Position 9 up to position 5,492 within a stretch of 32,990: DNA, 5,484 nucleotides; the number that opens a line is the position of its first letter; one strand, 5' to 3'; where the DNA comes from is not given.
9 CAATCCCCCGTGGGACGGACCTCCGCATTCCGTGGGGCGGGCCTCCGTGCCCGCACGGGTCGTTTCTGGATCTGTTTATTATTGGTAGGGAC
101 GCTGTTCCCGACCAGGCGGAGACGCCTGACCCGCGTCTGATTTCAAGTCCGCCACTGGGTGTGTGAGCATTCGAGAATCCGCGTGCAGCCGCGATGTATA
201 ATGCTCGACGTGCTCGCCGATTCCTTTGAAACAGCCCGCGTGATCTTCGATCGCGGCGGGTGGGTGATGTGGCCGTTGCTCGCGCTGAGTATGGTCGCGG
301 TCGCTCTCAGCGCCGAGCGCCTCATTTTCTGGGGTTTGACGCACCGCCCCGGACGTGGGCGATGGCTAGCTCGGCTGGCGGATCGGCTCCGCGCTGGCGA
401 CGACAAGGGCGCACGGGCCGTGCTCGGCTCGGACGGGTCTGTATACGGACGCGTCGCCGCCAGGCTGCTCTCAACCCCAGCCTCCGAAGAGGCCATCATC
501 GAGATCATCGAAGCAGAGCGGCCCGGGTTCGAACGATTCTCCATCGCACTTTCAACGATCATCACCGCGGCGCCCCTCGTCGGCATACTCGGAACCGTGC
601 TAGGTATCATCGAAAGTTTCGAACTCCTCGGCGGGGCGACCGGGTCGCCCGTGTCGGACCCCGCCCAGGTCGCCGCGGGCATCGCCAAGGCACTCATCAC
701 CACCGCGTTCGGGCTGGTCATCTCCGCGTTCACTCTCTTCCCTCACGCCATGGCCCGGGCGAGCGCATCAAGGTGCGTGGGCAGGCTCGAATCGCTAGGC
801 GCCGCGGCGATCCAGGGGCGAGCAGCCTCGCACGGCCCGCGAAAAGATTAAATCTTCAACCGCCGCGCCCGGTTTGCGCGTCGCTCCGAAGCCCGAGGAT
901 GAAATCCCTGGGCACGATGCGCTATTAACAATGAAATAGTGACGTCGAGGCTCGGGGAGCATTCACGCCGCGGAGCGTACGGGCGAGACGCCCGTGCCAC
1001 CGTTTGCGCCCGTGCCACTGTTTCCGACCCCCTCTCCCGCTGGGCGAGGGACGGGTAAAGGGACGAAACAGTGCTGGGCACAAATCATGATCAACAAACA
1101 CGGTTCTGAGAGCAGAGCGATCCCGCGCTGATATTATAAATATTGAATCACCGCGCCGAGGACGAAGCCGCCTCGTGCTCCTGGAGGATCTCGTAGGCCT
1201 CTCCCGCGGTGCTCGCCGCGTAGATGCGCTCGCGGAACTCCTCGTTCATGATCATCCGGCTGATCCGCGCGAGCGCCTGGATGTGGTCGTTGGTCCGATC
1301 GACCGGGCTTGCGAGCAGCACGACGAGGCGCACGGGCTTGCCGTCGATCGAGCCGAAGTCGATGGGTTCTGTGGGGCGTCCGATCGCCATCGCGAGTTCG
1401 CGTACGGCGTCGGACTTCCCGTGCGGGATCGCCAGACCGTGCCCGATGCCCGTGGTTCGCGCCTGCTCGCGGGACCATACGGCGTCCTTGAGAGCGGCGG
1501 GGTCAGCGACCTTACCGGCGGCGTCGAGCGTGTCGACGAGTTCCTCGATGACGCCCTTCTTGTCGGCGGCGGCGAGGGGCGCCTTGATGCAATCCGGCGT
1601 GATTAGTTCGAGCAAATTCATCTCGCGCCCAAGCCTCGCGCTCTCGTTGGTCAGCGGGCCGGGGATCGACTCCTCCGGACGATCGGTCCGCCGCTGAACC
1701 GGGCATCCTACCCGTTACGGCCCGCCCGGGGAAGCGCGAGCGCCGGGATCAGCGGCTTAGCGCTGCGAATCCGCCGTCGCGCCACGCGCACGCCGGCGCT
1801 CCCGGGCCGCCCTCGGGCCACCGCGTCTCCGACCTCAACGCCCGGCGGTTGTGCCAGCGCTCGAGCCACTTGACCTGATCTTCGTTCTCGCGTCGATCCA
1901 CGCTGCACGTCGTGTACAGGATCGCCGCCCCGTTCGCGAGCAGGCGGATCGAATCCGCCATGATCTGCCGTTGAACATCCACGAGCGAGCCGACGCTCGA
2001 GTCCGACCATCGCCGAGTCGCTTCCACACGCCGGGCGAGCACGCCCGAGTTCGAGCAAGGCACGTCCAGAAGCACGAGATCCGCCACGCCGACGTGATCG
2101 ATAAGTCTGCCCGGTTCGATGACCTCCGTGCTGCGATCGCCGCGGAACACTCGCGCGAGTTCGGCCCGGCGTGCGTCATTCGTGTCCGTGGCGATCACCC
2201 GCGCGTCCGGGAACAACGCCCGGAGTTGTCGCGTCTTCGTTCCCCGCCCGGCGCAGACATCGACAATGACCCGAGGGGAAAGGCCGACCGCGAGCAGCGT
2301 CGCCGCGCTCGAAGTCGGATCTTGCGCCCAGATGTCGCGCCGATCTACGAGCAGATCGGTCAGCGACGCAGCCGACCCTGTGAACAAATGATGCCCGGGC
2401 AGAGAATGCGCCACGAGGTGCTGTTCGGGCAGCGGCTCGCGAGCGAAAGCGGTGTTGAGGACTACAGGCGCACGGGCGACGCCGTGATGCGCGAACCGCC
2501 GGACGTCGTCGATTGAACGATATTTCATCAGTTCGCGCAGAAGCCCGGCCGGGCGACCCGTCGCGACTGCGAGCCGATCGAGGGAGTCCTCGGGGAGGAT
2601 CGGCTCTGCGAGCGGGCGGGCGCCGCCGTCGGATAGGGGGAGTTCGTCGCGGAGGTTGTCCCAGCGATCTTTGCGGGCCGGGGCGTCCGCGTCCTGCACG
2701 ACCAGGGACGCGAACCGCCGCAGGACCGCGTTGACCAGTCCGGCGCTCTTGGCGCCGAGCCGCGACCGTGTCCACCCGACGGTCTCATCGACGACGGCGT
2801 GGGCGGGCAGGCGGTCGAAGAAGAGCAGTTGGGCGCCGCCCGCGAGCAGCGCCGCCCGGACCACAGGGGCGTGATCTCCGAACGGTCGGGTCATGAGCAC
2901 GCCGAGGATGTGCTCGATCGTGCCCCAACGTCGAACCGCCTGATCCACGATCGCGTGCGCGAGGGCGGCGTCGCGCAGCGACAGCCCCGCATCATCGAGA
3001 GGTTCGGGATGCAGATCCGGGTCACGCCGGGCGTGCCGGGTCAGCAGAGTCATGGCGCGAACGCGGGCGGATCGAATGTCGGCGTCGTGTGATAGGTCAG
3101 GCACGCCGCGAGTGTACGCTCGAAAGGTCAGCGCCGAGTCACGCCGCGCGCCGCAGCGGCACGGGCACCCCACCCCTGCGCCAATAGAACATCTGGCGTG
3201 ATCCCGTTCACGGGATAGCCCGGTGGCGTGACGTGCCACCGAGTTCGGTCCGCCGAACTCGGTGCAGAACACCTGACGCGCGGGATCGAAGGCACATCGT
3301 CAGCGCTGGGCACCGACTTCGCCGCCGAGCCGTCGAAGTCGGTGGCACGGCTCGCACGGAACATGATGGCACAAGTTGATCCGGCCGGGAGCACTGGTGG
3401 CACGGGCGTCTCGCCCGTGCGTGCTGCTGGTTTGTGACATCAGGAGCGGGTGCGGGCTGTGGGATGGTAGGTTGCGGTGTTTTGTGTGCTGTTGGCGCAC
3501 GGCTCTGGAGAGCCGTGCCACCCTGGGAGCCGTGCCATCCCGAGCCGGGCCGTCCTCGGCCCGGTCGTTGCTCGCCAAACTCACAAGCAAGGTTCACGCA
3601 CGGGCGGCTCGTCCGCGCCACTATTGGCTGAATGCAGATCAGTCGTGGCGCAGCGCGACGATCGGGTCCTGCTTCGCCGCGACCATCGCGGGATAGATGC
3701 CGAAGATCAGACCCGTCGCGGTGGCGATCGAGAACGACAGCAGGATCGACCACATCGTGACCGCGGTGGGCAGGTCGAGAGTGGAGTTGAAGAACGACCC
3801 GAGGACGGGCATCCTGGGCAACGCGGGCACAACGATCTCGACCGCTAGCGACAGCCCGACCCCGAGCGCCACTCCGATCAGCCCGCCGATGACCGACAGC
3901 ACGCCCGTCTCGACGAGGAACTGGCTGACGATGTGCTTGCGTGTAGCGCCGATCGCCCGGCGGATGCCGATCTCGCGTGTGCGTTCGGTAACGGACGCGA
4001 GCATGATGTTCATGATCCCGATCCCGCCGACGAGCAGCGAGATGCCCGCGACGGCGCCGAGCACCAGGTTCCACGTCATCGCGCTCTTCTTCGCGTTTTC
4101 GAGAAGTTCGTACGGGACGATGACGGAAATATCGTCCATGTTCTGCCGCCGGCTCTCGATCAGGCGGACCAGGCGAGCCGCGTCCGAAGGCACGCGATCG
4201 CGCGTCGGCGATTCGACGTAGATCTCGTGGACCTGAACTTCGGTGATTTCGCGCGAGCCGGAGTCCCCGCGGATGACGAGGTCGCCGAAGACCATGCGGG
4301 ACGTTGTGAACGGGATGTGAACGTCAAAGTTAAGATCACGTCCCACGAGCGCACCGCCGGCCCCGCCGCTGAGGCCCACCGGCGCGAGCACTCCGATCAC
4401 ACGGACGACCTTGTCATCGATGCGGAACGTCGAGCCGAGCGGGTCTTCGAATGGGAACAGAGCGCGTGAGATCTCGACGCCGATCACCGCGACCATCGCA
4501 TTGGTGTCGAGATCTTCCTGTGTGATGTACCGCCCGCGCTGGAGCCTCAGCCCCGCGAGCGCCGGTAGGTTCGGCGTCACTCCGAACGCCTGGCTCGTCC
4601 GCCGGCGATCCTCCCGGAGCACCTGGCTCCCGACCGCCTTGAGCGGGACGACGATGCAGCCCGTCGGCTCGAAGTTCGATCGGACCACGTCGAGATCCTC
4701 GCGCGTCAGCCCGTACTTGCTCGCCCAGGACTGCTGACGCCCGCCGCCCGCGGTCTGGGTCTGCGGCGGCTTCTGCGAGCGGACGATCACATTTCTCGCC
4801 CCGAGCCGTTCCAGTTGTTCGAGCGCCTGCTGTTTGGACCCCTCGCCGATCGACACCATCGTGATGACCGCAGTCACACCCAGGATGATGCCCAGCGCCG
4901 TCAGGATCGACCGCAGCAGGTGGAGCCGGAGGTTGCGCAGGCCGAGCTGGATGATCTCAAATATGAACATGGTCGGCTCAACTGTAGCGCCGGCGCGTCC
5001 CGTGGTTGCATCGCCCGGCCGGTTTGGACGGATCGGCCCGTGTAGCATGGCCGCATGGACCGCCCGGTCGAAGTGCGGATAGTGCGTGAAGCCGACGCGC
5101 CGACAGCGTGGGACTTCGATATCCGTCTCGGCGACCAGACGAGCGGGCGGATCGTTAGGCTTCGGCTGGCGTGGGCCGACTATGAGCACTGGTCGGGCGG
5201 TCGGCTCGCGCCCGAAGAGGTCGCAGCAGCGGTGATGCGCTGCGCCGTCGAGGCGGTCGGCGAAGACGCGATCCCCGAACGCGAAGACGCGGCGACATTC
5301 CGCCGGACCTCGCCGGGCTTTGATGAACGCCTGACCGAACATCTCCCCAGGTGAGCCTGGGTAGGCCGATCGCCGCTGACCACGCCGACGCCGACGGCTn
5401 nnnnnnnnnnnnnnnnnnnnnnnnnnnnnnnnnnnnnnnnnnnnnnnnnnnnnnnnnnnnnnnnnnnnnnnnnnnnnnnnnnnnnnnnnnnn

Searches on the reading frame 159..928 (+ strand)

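Call 95: search_protein_families(library=pfam, proteins=[window:159-851:+, window:260-928:+], max_evalue=0.001)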
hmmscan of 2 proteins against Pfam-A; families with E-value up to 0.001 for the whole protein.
window:159-851:+ (230 aa): 1 family
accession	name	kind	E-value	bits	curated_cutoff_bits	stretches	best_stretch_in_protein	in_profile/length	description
PF01618.21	MotA_ExbB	-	3.5e-21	75.7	22.9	1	110-211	28-126/127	MotA/TolQ/ExbB proton channel family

window:260-928:+ (222 aa): 0 families

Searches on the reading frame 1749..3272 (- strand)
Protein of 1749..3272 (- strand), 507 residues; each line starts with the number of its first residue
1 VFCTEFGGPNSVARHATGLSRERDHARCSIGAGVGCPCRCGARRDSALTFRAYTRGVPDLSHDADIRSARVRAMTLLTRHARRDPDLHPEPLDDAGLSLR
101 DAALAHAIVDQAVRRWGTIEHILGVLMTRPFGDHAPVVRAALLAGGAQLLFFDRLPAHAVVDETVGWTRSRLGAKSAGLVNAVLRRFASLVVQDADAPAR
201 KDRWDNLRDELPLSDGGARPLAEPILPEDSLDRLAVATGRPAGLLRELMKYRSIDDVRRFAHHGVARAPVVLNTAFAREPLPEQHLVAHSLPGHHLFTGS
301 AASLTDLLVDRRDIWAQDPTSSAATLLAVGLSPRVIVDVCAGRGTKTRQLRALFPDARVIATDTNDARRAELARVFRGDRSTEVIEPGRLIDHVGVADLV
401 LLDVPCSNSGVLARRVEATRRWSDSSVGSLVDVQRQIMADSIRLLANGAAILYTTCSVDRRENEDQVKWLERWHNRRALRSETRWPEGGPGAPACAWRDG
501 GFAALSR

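Call 18: search_protein_families(library=ncbifam, proteins=[window:1749-3272:-], max_evalue=0.00001)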
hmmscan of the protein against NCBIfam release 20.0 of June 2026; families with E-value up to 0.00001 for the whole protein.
window:1749-3272:- (507 aa): 10 families
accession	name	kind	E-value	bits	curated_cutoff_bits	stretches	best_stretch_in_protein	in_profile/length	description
NF008149.0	PRK10901.1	equivalog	2.1e-37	129.1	375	2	322-502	242-426/434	16S rRNA (cytosine(967)-C(5))-methyltransferase RsmB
TIGR00563.1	rsmB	equivalog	1.7e-34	119.7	269.05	2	331-488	244-406/437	16S rRNA (cytosine(967)-C(5))-methyltransferase RsmB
NF011494.0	PRK14902.1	equivalog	1.7e-34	119.4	319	2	316-475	234-399/444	16S rRNA (cytosine(967)-C(5))-methyltransferase RsmB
NF011493.0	PRK14901.1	equivalog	9.6e-33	113.7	540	2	331-478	253-409/447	16S rRNA (cytosine(967)-C(5))-methyltransferase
NF011495.0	PRK14903.1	equivalog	3.4e-21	75.6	503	2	331-470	235-381/431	16S rRNA (cytosine(967)-C(5))-methyltransferase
TIGR00446.1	nop2p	subfamily_domain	8.3e-21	74.4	210.45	1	332-475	71-219/264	NOL1/NOP2/sun family putative RNA methylase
NF008898.0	PRK11933.1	equivalog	3.7e-16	58.7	588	1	324-473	109-264/480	16S rRNA (cytosine(1407)-C(5))-methyltransferase RsmF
NF041567.1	mtaseRsmF_Thermus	equivalog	1.4e-15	56.8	690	1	316-500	76-263/443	16S rRNA (cytosine(1407)-C(5))-methyltransferase RsmF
NF040814.1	tRNA_cyt_mtase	equivalog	3e-13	49.5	550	1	333-472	103-250/305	tRNA (cytosine(49)-C(5))-methyltransferase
TIGR01951.1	nusB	equivalog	3.9e-07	30.4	88.35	1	67-189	3-129/131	transcription antitermination factor NusB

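Call 95: search_protein_families(library=pfam, proteins=[window:1749-3272:-], max_evalue=0.001)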
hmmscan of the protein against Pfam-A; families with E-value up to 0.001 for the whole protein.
window:1749-3272:- (507 aa): 2 families
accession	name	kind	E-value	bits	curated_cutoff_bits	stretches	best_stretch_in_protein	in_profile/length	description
PF01189.24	Methyltr_RsmB-F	-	5.7e-22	78.8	27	1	335-480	11-163/199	16S rRNA methyltransferase RsmB/F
PF01029.23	NusB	-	1.1e-19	71.5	23.1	1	69-188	3-132/133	NusB family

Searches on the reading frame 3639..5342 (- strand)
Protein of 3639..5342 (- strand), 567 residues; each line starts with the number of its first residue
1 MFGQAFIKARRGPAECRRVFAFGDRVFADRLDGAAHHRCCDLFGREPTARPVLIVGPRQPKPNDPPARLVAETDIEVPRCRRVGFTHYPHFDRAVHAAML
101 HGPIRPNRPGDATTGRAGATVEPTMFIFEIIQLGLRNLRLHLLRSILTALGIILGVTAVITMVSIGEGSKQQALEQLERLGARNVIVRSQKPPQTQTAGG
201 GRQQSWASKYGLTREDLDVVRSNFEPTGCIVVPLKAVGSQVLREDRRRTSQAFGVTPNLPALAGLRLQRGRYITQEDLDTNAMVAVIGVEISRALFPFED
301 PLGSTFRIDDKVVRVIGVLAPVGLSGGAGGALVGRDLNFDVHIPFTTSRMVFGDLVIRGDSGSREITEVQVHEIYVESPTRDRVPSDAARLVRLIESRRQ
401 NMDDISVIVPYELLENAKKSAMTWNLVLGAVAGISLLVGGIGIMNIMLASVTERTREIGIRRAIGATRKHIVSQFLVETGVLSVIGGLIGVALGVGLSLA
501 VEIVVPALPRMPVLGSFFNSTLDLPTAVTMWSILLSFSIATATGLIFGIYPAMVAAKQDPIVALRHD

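Call 18: search_protein_families(library=ncbifam, proteins=[window:3639-5342:-], max_evalue=0.00001)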
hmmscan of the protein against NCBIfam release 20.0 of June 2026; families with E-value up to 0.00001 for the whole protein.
window:3639-5342:- (567 aa): 6 families
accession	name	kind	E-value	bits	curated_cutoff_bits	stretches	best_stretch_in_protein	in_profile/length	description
NF007826.0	PRK10535.1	equivalog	3.2e-49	167.8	966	1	130-565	257-646/648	macrolide ABC transporter ATP-binding protein/permease MacB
TIGR03434.1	ADOP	subfamily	1.1e-33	116.4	622.3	2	414-566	260-401/803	ADOP family duplicated permease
TIGR02212.1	lolCE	equivalog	1.9e-15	56.7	362.45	1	440-566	278-410/411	lipoprotein-releasing ABC transporter permease subunit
NF008076.0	PRK10814.1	exception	6.7e-12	45.1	473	1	434-566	273-398/399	lipoprotein-releasing ABC transporter permease subunit LolC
NF008357.0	PRK11146.1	exception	3.7e-07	29.3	439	1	437-564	278-411/414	lipoprotein-releasing ABC transporter permease subunit LolE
NF038346.1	FtsX_actino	exception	3.8e-06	26.5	250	1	427-545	182-299/308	permease-like cell division protein FtsX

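Call 95: search_protein_families(library=pfam, proteins=[window:3639-5342:-], max_evalue=0.001)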
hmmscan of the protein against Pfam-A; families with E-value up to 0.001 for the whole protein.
window:3639-5342:- (567 aa): 2 families
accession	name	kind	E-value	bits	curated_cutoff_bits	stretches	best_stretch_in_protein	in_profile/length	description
PF12704.14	MacB_PCD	-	1.7e-33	117.1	27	1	145-377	1-190/207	MacB-like periplasmic core domain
PF02687.27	FtsX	-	5.3e-23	81.8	25.5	1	430-560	2-120/120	FtsX-like permease C-terminal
